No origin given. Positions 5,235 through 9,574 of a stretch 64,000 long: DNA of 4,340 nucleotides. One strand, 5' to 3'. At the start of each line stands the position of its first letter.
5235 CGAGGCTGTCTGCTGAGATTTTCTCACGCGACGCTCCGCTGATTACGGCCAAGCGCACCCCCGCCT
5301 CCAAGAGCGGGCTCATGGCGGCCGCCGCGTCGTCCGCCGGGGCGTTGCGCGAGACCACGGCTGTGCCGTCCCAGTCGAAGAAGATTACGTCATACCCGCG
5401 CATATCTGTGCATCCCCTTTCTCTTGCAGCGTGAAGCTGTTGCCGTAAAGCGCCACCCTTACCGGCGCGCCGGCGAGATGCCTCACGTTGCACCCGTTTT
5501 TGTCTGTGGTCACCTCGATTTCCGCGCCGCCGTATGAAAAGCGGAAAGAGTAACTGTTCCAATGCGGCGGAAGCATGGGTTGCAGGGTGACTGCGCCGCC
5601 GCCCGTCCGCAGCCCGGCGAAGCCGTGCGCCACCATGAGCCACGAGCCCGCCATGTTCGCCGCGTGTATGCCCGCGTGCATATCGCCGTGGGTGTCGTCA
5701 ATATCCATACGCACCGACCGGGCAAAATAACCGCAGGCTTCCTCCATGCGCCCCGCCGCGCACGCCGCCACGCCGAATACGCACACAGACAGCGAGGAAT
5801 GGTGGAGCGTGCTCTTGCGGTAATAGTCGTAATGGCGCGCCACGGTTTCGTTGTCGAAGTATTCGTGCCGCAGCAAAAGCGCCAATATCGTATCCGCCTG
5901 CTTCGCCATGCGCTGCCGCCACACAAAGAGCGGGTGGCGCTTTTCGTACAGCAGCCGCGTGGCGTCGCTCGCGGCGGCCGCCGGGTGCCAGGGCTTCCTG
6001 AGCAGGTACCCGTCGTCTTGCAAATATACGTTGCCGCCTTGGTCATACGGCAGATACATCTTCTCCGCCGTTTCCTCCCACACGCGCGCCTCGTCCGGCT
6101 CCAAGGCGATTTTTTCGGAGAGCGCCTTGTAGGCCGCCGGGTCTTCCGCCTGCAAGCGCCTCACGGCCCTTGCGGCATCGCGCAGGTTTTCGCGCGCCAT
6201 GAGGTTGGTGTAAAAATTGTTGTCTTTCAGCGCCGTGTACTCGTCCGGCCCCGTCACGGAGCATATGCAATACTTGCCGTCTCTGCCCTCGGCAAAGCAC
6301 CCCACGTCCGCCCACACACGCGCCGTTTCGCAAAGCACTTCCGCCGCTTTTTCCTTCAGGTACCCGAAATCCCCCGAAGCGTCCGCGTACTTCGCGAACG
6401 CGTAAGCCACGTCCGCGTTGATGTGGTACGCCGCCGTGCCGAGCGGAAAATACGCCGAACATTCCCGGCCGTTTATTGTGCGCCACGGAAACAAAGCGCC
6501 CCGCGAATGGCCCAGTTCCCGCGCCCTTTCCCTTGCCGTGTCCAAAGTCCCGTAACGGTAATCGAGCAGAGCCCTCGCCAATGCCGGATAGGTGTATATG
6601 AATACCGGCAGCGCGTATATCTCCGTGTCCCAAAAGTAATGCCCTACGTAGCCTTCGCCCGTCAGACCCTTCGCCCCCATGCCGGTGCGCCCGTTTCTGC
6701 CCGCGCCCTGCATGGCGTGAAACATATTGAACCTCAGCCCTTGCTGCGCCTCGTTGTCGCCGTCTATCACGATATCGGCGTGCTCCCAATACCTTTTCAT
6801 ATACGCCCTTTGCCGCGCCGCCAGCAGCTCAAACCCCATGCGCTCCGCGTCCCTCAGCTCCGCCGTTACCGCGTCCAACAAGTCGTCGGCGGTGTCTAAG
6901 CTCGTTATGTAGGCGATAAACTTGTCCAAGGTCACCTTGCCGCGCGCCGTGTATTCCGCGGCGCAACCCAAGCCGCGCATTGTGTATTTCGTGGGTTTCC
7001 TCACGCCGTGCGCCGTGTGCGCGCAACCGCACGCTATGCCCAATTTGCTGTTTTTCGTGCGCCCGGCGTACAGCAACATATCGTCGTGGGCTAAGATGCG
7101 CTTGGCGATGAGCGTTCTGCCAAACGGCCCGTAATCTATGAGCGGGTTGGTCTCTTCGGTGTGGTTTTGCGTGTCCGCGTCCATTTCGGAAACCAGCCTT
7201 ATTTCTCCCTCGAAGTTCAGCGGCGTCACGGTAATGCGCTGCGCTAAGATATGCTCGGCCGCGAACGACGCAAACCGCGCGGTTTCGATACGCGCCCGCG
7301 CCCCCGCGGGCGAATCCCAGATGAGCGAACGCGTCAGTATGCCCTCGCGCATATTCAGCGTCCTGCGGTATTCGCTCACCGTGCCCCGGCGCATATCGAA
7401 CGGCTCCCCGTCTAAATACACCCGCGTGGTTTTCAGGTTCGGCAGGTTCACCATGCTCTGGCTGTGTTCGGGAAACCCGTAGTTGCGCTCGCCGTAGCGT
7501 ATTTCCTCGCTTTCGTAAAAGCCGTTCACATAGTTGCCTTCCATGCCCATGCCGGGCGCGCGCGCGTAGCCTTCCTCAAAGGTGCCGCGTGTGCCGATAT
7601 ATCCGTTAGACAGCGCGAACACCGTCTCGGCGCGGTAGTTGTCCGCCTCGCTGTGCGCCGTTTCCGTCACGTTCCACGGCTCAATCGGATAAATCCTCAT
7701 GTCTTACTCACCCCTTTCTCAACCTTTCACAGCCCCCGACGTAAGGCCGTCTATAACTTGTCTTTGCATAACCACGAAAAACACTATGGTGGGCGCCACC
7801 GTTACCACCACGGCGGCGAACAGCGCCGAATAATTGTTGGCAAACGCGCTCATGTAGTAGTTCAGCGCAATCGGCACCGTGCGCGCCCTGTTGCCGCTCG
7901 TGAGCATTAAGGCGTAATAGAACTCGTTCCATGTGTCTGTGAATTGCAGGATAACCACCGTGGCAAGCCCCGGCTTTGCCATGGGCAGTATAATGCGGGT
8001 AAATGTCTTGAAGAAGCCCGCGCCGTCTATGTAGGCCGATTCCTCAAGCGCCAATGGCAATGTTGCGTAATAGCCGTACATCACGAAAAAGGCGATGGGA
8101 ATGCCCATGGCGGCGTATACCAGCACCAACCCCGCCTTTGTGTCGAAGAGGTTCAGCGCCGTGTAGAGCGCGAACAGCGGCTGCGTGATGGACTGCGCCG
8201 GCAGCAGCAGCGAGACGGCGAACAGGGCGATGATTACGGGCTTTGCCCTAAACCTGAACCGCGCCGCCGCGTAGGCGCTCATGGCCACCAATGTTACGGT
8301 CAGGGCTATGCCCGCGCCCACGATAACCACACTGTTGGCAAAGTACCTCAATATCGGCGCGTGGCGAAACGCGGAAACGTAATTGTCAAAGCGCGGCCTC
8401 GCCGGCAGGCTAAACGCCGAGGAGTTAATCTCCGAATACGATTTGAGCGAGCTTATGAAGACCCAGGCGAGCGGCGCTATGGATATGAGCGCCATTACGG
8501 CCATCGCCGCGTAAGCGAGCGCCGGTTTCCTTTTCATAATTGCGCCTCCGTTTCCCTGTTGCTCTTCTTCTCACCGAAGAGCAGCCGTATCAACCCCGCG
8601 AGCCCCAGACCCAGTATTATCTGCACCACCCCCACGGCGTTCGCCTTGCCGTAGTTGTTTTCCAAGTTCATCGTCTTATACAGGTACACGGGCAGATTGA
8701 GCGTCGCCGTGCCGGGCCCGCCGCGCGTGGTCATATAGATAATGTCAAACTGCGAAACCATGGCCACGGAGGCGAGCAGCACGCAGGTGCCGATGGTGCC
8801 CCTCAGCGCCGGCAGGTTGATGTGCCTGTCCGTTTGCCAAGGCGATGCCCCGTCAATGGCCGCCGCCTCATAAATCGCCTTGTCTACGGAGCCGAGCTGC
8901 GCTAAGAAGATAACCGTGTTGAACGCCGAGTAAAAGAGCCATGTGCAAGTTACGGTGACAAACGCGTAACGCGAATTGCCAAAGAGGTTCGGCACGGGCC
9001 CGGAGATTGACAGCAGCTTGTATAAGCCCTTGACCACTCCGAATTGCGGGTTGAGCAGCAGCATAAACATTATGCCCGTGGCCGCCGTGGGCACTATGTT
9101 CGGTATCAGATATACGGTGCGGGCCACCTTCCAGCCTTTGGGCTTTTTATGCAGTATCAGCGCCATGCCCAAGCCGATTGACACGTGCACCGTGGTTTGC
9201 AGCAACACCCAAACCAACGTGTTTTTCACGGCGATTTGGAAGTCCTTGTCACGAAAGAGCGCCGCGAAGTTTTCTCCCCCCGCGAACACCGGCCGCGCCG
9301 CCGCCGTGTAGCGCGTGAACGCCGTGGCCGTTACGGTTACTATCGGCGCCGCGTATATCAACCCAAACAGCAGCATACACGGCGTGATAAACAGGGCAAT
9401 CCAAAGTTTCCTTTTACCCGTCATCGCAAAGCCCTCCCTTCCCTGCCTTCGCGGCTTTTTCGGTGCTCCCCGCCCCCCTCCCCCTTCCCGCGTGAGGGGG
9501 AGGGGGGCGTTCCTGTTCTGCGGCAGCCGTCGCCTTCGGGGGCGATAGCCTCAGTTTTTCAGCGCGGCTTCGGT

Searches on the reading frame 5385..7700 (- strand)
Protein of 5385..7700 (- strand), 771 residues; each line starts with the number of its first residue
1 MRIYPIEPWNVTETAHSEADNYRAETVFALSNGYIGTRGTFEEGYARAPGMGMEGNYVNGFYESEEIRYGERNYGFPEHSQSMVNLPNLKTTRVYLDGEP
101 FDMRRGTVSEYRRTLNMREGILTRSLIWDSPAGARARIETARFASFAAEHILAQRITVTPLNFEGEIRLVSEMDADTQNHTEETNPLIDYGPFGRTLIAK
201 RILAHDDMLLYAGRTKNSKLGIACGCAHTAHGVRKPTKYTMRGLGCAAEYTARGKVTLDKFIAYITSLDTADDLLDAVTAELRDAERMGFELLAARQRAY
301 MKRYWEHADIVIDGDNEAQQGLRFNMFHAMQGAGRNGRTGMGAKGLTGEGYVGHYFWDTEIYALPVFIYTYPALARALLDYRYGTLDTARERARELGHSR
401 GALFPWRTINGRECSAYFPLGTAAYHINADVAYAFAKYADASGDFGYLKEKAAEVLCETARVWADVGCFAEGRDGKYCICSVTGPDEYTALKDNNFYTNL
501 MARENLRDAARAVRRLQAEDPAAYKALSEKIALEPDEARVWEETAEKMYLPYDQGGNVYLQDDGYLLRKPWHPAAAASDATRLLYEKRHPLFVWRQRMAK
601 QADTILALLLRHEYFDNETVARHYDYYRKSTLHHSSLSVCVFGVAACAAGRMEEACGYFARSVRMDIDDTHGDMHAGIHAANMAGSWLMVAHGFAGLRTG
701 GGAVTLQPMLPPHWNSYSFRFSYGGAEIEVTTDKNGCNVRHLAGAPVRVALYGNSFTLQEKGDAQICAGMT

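Call 82: search_protein_families(library=pfam, proteins=[window:5385-7700:-], max_evalue=0.000001)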
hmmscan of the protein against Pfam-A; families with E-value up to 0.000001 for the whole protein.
window:5385-7700:- (771 aa): 3 families
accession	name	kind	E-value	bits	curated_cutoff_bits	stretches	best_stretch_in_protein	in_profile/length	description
PF03632.21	Glyco_hydro_65m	-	2.4e-102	343.1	27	1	323-687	1-370/371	Glycosyl hydrolase family 65 central catalytic domain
PF03636.21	Glyco_hydro_65N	-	2.5e-63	214.4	26.6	1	13-267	2-232/233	Glycosyl hydrolase family 65, N-terminal domain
PF03633.20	Glyco_hydro_65C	-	5.4e-15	55.3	22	1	697-758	1-62/62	Glycosyl hydrolase family 65, C-terminal domain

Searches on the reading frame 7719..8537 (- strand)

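Call 82: search_protein_families(library=pfam, proteins=[window:7719-8537:-], max_evalue=0.000001)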
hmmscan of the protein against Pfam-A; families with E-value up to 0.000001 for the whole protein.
window:7719-8537:- (272 aa): 1 family
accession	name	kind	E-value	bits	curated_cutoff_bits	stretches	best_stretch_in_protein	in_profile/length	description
PF00528.27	BPD_transp_1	-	4.7e-16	59.5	26.4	1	86-259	4-176/184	Binding-protein-dependent transport system inner membrane component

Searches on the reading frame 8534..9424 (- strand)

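Call 82: search_protein_families(library=pfam, proteins=[window:8534-9424:-], max_evalue=0.000001)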
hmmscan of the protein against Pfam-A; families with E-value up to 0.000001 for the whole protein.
window:8534-9424:- (296 aa): 1 family
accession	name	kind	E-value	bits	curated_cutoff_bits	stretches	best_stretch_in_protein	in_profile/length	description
PF00528.27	BPD_transp_1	-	5e-12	46.4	26.4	1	82-279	3-175/184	Binding-protein-dependent transport system inner membrane component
